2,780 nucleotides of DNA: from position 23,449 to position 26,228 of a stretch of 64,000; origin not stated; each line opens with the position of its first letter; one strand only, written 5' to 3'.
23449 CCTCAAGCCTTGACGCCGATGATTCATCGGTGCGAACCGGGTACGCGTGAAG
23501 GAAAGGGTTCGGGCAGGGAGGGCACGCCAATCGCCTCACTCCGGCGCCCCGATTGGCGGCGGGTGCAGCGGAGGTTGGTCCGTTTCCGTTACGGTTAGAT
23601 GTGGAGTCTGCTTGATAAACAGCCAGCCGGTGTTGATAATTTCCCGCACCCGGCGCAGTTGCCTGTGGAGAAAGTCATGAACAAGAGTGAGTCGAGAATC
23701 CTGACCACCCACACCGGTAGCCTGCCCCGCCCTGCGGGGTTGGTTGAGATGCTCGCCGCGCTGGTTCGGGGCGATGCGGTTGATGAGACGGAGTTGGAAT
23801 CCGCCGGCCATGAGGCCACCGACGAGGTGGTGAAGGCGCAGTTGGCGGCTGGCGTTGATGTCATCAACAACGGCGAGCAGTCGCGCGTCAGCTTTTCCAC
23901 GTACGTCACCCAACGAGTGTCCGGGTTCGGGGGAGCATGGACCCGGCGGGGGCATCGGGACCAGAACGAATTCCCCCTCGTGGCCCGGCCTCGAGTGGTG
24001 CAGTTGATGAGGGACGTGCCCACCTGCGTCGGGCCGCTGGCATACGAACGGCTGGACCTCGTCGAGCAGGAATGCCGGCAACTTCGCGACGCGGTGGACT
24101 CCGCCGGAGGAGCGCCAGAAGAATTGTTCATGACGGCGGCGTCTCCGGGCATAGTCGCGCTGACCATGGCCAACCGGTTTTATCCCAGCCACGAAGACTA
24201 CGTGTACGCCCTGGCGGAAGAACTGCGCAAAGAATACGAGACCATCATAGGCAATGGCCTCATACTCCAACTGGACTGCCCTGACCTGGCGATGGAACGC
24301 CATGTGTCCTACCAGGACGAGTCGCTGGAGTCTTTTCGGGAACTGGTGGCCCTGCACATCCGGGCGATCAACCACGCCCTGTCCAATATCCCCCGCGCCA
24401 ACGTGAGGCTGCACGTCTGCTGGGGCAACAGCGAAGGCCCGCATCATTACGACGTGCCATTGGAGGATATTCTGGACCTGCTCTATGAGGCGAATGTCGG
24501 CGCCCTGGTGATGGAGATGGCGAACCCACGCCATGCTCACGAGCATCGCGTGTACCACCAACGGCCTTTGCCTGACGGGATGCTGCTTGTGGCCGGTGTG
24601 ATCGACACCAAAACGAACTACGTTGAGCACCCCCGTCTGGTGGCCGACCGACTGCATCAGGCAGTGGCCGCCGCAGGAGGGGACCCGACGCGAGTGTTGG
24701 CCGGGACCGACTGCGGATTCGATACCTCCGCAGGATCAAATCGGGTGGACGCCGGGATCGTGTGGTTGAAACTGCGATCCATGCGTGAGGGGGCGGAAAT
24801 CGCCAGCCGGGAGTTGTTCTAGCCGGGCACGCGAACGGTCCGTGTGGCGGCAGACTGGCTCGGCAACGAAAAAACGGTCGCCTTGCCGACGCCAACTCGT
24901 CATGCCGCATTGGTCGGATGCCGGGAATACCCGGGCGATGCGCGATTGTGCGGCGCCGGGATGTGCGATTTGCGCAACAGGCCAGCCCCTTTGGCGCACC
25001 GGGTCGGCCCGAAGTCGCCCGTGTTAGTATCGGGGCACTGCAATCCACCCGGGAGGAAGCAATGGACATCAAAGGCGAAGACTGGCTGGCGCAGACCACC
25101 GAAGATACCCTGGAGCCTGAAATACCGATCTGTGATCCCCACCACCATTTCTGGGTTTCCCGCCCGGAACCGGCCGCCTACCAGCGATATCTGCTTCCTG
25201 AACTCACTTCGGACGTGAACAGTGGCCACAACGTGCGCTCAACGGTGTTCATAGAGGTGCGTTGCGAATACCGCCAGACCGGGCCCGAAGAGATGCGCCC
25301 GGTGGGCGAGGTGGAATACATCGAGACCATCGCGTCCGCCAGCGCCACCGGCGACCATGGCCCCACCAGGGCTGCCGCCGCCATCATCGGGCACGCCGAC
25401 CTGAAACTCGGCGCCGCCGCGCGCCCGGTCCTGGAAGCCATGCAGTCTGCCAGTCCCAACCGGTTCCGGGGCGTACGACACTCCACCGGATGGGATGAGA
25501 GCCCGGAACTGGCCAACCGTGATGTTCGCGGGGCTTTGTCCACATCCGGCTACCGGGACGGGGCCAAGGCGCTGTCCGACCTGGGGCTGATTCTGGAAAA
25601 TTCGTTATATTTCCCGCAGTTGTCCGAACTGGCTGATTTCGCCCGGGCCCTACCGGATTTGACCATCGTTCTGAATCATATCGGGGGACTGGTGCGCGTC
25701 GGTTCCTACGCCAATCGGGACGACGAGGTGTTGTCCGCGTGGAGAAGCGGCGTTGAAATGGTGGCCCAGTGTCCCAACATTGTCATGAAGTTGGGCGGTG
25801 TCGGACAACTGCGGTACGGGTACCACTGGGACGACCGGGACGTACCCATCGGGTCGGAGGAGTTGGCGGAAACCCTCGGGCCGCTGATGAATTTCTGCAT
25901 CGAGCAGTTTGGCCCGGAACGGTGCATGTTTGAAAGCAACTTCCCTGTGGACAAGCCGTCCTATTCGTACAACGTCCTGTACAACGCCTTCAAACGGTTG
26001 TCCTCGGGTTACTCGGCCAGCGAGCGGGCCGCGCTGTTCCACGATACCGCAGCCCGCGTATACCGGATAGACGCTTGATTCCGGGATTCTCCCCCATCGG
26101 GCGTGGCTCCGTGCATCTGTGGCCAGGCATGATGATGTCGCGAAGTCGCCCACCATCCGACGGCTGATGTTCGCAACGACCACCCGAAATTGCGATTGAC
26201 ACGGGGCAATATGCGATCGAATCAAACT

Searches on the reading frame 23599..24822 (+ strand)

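Call 20: search_protein_families(library=ncbifam, proteins=[window:23599-24822:+], max_evalue=0.001)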
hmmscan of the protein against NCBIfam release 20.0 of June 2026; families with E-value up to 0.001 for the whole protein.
window:23599-24822:+ (407 aa): 7 families
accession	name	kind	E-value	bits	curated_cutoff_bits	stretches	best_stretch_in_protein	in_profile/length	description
NF003317.0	PRK04326.1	equivalog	2.8e-25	89.2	406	2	30-110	5-84/340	methionine synthase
NF006589.0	PRK09121.1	equivalog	1.5e-16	60.4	392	1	34-406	5-340/342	methionine synthase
NF004875.0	PRK06233.1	equivalog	1.5e-14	53.6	576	1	193-399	158-368/373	vitamin B12 independent methionine synthase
NF005085.0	PRK06520.1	subfamily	4.9e-13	48.9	313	1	30-397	4-362/368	5-methyltetrahydropteroyltriglutamate--homocysteine S-methyltransferase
NF002119.0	PRK00957.1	equivalog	1.1e-08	34.6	258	1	186-375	122-283/306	methionine synthase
NF003556.0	PRK05222.1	equivalog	1.5e-05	24.1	541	0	35-110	421-495/750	5-methyltetrahydropteroyltriglutamate--homocysteine S-methyltransferase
TIGR01371.1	met_syn_B12ind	equivalog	9e-05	21.7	929.95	0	36-110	428-501/754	5-methyltetrahydropteroyltriglutamate--homocysteine S-methyltransferase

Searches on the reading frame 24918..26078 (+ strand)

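Call 20: search_protein_families(library=ncbifam, proteins=[window:24918-26078:+], max_evalue=0.001)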
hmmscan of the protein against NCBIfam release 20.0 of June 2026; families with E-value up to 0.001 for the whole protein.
window:24918-26078:+ (386 aa): 1 family
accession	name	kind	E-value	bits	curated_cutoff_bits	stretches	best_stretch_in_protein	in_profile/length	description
NF052480.1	FuconLaconase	equivalog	1.9e-18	67.1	400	1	152-384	72-286/287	L-fucono-1,5-lactonase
